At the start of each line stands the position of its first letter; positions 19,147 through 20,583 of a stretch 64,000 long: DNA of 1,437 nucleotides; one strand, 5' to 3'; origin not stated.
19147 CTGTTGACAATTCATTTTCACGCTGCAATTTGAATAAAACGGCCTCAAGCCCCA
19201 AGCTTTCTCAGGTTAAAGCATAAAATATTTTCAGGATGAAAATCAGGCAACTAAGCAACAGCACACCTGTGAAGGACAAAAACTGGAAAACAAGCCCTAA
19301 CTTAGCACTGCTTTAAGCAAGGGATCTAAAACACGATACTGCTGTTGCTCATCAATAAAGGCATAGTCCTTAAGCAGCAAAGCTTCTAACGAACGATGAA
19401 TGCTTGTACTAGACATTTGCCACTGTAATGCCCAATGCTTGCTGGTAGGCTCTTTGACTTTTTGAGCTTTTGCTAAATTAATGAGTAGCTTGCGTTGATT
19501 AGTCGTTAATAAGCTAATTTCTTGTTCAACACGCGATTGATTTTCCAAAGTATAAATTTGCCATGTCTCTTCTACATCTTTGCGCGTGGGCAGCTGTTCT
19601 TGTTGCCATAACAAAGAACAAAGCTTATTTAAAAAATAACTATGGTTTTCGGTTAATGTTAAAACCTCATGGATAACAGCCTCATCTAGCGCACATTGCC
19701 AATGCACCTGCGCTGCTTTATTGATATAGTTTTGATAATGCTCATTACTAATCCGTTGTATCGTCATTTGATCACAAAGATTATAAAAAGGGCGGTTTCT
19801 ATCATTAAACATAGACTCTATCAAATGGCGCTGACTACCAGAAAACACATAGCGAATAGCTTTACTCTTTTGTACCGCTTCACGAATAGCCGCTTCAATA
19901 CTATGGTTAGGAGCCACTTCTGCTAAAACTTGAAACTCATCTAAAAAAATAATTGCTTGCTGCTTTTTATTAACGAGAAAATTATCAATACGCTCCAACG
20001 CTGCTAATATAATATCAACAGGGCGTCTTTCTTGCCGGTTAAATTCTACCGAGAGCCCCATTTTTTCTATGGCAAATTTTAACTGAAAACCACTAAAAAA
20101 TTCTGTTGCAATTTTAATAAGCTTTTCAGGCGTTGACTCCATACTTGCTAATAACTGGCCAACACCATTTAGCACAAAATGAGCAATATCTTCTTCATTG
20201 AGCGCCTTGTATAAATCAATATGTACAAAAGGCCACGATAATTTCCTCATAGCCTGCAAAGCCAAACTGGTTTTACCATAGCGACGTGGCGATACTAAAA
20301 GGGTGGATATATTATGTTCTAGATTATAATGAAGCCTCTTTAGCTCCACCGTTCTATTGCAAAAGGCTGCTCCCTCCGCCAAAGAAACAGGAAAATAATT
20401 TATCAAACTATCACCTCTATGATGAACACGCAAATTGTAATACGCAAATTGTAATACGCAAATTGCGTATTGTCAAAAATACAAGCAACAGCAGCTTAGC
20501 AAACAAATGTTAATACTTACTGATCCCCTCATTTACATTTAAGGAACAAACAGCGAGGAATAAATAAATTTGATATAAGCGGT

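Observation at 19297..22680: Tandem paralogous archaeal-type AAA ATPase genes, each preceded by its own palindromic operator, separated by a transposon-scarred spacer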

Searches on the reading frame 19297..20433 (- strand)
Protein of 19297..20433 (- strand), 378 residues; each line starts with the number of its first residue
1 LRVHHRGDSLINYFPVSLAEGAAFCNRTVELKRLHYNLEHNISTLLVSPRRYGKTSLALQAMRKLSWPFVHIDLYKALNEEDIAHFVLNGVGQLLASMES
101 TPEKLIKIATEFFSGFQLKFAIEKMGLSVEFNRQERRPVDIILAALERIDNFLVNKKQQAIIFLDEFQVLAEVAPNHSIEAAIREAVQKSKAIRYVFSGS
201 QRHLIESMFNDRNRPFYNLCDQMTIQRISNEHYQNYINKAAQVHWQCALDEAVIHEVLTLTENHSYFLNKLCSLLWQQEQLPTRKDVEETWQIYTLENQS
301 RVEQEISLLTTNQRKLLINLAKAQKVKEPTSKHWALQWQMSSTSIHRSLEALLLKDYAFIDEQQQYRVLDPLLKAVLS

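Call 3: search_protein_families(library=pfam, proteins=[window:19297-20433:-], max_evalue=0.1)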
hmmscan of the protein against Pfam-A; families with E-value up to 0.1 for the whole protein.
window:19297-20433:- (378 aa): 5 families
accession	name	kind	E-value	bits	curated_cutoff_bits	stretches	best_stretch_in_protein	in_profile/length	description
PF13173.12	AAA_14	-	2.1e-09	37.9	27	1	149-207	50-105/129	AAA domain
PF01637.24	ATPase_2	-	7.5e-07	29.6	33.2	1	24-237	1-191/225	ATPase domain predominantly from Archaea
PF00004.35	AAA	-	0.00017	22.5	21.2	1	45-174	2-73/131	ATPase family associated with various cellular activities (AAA)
PF13401.12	AAA_22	-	0.002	18.9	27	1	44-201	8-124/130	AAA domain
PF08190.17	PIH1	-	0.0062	16.5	24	0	181-246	12-77/166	PIH1 N-terminal domain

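Call 5: search_protein_families(library=ncbifam, proteins=[window:19297-20433:-], max_evalue=0.1)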
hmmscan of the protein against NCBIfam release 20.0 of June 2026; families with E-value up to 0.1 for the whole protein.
window:19297-20433:- (378 aa): 3 families
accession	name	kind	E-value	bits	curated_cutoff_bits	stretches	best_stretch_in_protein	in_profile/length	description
NF001623.0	PRK00411.1-1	equivalog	0.0017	17.1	311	1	147-207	133-196/411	ORC1-type DNA replication protein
NF003804.0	PRK05395.1-1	subfamily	0.005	16.5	195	0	32-83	62-114/151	type II 3-dehydroquinate dehydratase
TIGR00382.1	clpX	equivalog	0.079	11.9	370.75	0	139-188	163-213/414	ATP-dependent protease ATP-binding subunit ClpX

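Call 11: search_protein_families(library=padloc, proteins=[window:19297-20433:-], max_evalue=0.1)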
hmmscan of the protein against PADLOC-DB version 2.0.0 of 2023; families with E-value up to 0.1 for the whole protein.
window:19297-20433:- (378 aa): 1 family
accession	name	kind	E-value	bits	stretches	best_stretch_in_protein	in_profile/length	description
PDLC04140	mad8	-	0.012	13.1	1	127-189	163-219/314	mads_8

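Call 19: find_homologous_proteins(query=window:19297-20406:-)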
Query window:19297-20406:- (369 aa): 552 proteins with E <= 0.001 among 3540 candidates; the best 120 are listed.
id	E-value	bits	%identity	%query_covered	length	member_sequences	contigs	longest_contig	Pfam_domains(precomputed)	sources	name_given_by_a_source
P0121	4.0e-240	814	100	100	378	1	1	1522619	PF13173.13,PF01637.25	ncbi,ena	-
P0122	4.7e-157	541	62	100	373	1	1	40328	PF13173.13,PF01637.25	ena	-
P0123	5.2e-156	537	63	100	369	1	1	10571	PF13173.13,PF01637.25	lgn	-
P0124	3.0e-152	525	63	100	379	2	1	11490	PF13173.13,PF01637.25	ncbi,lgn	-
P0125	5.0e-149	514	61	100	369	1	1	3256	PF01637.25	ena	-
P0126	9.6e-149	513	61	99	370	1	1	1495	PF13173.13,PF01637.25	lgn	-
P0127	1.6e-144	499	60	100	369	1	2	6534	PF13173.13,PF01637.25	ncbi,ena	-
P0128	3.3e-144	498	61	99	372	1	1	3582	PF13173.13,PF01637.25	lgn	-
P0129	2.1e-143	496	59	99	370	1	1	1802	PF13173.13,PF01637.25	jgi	jgi:hypothetical protein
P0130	4.6e-142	491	58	100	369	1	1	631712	PF13173.13,PF01637.25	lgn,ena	-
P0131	2.4e-139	482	59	99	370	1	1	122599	PF13173.13,PF01637.25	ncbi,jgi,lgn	-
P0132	1.4e-138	480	57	99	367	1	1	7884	PF13173.13,PF01637.25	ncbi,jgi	jgi:AAA+ ATPase superfamily predicted ATPase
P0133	6.1e-138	478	59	99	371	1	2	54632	PF13173.13,PF01637.25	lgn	-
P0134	1.7e-137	476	57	99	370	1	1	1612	PF13173.13,PF01637.25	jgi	jgi:DNA-binding MarR family transcriptional regulator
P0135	2.1e-137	476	55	99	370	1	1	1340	PF13173.13,PF01637.25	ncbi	-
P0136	1.8e-134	466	57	99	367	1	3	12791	PF13173.13,PF01637.25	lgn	-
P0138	1.4e-126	440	57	96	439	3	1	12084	PF13173.13,PF01381.29,PF01637.25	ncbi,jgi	jgi:addiction module HigA family antidote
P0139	5.9e-126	438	53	99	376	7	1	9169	PF13173.13,PF01637.25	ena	-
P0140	1.2e-124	434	53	99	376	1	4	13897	PF13173.13,PF01637.25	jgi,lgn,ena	-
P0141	1.4e-124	434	53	99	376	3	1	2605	PF13173.13,PF01637.25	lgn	-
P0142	9.1e-124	431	53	99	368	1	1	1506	PF13173.13,PF01637.25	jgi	jgi:AAA+ ATPase superfamily predicted ATPase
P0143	9.9e-124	431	53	100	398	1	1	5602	PF13173.13,PF01637.25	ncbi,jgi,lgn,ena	jgi:hypothetical protein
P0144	1.3e-123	431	53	100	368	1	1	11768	PF13173.13,PF01637.25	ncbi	-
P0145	2.3e-123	430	53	99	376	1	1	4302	PF13173.13,PF01637.25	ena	-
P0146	3.0e-123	429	53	99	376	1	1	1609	PF13173.13,PF01637.25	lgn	-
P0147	5.1e-123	429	53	99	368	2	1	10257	PF13173.13,PF01637.25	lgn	-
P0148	9.6e-123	428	53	99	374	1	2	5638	PF13173.13,PF01637.25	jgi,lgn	-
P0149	1.2e-122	427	53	100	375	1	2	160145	PF13173.13,PF01637.25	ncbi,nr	ncbi:MAG: ATP-binding protein [Gammaproteobacteria bacterium]|nr:ATP-binding protein [Gammaproteobac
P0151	1.8e-122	427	53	99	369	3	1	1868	PF13173.13,PF01637.25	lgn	-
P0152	2.1e-122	427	52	99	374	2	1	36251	PF13173.13,PF01637.25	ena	-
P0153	2.2e-122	427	52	100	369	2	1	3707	PF13173.13,PF01637.25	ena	-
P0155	4.3e-122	426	51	100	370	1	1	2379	PF13173.13,PF01637.25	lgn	-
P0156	4.9e-122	425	53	99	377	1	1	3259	PF13173.13,PF01637.25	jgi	jgi:AAA+ ATPase superfamily predicted ATPase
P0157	7.9e-122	425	53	99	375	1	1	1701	PF13173.13,PF01637.25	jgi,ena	-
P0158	1.2e-121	424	53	99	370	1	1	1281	PF13173.13,PF01637.25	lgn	-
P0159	2.5e-121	423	54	99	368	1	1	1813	PF13173.13,PF01637.25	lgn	-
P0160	4.2e-121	422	53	99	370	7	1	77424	PF13173.13,PF01637.25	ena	-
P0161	1.9e-120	420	51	100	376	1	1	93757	PF13173.13,PF01637.25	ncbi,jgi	jgi:AAA+ ATPase superfamily predicted ATPase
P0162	7.3e-120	418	51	100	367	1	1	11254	PF13173.13,PF01637.25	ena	-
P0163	1.3e-119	417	52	100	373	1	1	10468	PF13173.13,PF01637.25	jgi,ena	-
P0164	3.5e-119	416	52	100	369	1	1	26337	PF13173.13,PF01637.25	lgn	-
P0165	5.7e-119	415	50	99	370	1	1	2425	PF13173.13,PF01637.25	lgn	-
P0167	2.5e-118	413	51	100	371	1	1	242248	PF01637.25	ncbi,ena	-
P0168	6.3e-118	412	50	100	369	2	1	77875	PF13173.13,PF01637.25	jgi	-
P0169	9.3e-118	411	51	100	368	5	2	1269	PF13173.13,PF01637.25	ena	-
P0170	4.9e-117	409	52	100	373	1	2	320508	PF13173.13,PF01637.25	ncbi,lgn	-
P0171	5.4e-117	409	50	100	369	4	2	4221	PF13173.13,PF01637.25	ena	-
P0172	1.7e-116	407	50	100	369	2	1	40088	PF13173.13,PF01637.25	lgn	-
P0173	2.8e-116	407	48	100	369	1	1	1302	PF13173.13,PF01637.25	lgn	-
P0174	8.8e-116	405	51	99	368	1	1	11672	PF13173.13,PF01637.25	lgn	-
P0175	2.7e-115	403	51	99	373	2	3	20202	PF13173.13,PF01637.25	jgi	jgi:AAA+ ATPase superfamily predicted ATPase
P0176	4.1e-115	403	50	100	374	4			PF01637.25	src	-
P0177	4.4e-115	403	51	100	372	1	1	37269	PF13173.13,PF01637.25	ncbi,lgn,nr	ncbi:MAG: ATP-binding protein [Coxiellaceae bacterium]|nr:ATP-binding protein [Coxiellaceae bacteriu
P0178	9.9e-115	401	49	100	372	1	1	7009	PF13173.13,PF01637.25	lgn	-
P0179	1.4e-114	401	51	100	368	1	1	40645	PF13173.13,PF01637.25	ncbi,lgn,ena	-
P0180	1.5e-114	401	51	100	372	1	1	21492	PF13173.13,PF01637.25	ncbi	-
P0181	1.8e-114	401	49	100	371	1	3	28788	PF13173.13,PF01637.25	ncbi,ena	-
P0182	2.7e-114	400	49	99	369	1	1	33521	PF13173.13,PF01637.25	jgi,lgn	-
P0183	3.1e-114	400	50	100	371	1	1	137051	PF13173.13,PF01637.25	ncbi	-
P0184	7.5e-114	399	50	100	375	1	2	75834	PF13173.13,PF01637.25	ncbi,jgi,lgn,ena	jgi:AAA+ ATPase superfamily predicted ATPase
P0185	8.2e-114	398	50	100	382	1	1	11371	PF13173.13,PF01637.25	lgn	-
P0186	1.3e-113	398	50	100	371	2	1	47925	PF13173.13,PF01637.25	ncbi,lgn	-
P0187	2.7e-113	397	54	90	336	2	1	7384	PF13173.13,PF01637.25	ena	-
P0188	2.9e-113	397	50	99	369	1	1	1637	PF13173.13,PF01637.25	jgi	-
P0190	3.2e-113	397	48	100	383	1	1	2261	PF13173.13,PF01637.25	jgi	jgi:uncharacterized protein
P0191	5.9e-113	396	49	99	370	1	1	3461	PF01637.25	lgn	-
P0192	6.1e-113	396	49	100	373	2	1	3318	PF13173.13,PF01637.25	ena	-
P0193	5.9e-112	392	49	100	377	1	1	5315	PF13173.13,PF01637.25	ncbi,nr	ncbi:MAG: ATP-binding protein [Gammaproteobacteria bacterium]|nr:MAG: ATP-binding protein [Gammaprot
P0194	6.8e-112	392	48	100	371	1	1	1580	PF13173.13,PF01637.25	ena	-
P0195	2.2e-111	390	48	100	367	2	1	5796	PF13173.13,PF01637.25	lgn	-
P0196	2.9e-111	390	50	100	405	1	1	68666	PF13173.13,PF01637.25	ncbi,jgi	jgi:AAA+ ATPase superfamily predicted ATPase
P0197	7.0e-111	389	48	99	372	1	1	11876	PF13173.13,PF01637.25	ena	-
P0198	1.0e-110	388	47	100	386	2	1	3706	PF13173.13,PF13401.13,PF01637.25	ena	-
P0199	1.1e-110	388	48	100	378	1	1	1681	PF13173.13,PF01637.25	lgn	-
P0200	1.2e-110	388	49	100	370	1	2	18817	PF13173.13,PF01637.25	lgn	-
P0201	1.4e-110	388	48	100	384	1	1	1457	PF13173.13,PF01637.25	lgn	-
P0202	2.4e-110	387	47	100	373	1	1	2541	PF13173.13,PF13401.13,PF01637.25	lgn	-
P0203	3.3e-110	387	49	99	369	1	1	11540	PF13173.13,PF01637.25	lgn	-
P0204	1.2e-109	385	46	100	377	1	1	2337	PF13173.13,PF01637.25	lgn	-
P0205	3.3e-109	383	45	100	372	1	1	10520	PF13173.13,PF01637.25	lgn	-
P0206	1.2e-108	381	48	99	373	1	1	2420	PF13173.13,PF01637.25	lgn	-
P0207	1.2e-108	381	46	100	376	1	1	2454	PF13173.13,PF01637.25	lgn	-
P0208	1.4e-108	381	47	99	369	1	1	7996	PF13173.13,PF01637.25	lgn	-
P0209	2.3e-108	381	46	100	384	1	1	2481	PF13173.13,PF01637.25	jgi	jgi:DNA-binding transcriptional ArsR family regulator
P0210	2.8e-108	380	46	100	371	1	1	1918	PF13173.13,PF01637.25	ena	-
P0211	3.3e-108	380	46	100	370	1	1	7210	PF13173.13,PF01637.25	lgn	-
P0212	5.1e-108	379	47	99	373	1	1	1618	PF13173.13,PF00004.36,PF13401.13,PF01637.25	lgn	-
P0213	4.5e-107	376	48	99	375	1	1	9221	PF13173.13,PF01637.25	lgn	-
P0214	4.7e-107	376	47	100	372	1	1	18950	PF13173.13,PF01637.25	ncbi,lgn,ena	-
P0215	1.1e-106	375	45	100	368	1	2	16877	PF13173.13,PF01637.25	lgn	-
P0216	3.7e-106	373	46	100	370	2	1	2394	PF13173.13,PF00004.36,PF13401.13,PF01637.25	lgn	-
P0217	5.2e-106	373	48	99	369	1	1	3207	PF13173.13,PF01637.25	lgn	-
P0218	1.1e-105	372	47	99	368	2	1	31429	PF13173.13,PF01637.25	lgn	-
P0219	2.4e-105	371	47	99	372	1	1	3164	PF13173.13,PF01637.25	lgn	-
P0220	5.3e-105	369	46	99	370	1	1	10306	PF13173.13,PF01637.25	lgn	-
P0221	1.7e-104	368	45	99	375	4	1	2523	PF13173.13,PF01637.25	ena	-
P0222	3.0e-104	367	47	100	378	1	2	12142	PF13173.13,PF07693.21,PF13401.13,PF01637.25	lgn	-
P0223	3.1e-104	367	45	100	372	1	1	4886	PF13173.13,PF01637.25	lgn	-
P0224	3.5e-104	367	45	100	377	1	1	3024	PF13173.13,PF01637.25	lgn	-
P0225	4.7e-104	366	47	99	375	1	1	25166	PF13173.13,PF01637.25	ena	-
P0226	5.2e-104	366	44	100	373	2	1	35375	PF13173.13,PF13401.13,PF01637.25,PF13191.13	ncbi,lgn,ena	-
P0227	8.7e-104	365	45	100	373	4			PF13173.13,PF01637.25,PF13191.13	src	-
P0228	1.3e-103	365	47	100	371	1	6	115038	PF13173.13,PF01637.25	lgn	-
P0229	9.0e-103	362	46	100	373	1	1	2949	PF13173.13,PF01637.25,PF13191.13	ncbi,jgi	jgi:hypothetical protein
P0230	1.1e-102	362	45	100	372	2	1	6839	PF13173.13,PF01637.25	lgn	-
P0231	3.2e-102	360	47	99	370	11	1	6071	PF13173.13,PF01637.25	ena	-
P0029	4.5e-100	353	46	100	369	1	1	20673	PF13173.13,PF01637.25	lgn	-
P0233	5.3e-100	353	44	100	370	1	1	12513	PF13173.13,PF01637.25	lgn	-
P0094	2.0e-99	351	44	100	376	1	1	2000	PF13173.13,PF01637.25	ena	-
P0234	2.6e-99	351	45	100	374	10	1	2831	PF13173.13,PF01637.25,PF13191.13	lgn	-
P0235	3.0e-99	351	47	100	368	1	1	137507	PF13173.13,PF01637.25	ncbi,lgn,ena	-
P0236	4.9e-99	350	43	99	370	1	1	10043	PF13173.13,PF13401.13,PF01637.25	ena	-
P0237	5.1e-99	350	48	100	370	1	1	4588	PF13173.13,PF01637.25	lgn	-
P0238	9.4e-99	349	45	100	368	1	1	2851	PF13173.13,PF01637.25,PF13191.13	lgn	-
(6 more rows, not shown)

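Call 32: find_encoding_contigs(protein=P0122, flank=8000, max_places=2)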
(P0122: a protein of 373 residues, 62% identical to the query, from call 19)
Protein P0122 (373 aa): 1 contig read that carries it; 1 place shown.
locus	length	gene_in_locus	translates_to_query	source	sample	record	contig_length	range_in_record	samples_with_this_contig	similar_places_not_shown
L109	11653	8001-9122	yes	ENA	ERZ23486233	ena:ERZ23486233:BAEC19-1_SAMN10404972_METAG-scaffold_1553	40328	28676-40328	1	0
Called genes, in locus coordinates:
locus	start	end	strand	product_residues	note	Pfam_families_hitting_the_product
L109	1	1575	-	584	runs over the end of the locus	-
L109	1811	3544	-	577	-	-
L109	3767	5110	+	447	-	PF00696:AA_kinase, PF22468:ACT_9 (faint)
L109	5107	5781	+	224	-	PF01113:DapB_N (faint), PF05173:DapB_C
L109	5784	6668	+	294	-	PF00701:DHDPS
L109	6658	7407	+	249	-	PF14805:THDPS_N_2, PF25084:LbH_EIF2B (weak), PF00132:Hexapep (weak), PF14602:Hexapep_2 (weak)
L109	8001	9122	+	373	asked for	PF01637:ATPase_2, PF13173:AAA_14 (faint)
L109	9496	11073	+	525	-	PF00083:Sugar_tr (weak), PF07690:MFS_1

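Call 72: find_encoding_contigs(protein=P0130, flank=6000, max_places=1)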
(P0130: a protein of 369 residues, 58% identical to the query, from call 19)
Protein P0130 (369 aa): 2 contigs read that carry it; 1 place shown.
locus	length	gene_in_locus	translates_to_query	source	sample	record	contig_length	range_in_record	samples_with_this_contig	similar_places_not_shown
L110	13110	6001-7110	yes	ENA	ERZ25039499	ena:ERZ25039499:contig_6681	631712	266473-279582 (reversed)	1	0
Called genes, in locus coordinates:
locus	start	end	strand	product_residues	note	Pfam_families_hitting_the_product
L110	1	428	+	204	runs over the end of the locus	-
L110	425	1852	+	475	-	PF00294:PfkB, PF01256:Carb_kinase (weak), PF08543:Phos_pyr_kin, PF01467:CTP_transf_like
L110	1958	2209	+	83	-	PF01197:Ribosomal_L31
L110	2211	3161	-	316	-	PF06965:Na_H_antiport_1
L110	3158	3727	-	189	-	PF00702:Hydrolase, PF13419:HAD_2, PF13242:Hydrolase_like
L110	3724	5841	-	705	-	PF02092:tRNA_synt_2f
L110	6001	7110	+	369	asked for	PF01637:ATPase_2, PF13173:AAA_14 (faint)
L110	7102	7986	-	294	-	PF02091:tRNA-synt_2e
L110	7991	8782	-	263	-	PF18312:ScsC_N, PF13462:Thioredoxin_4, PF01323:DSBA, PF13743:Thioredoxin_5 (weak)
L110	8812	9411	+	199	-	PF03734:YkuD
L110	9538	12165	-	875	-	PF08455:SNF2_assoc (faint), PF04851:ResIII, PF00176:SNF2-rel_dom, PF00270:DEAD, PF00271:Helicase_C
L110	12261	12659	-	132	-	-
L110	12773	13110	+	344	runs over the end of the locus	PF00154:RecA_N, PF06745:ATPase (weak), PF08423:Rad51, PF27531:MT3502_N (weak), PF01637:ATPase_2 (weak), PF21096:RecA_C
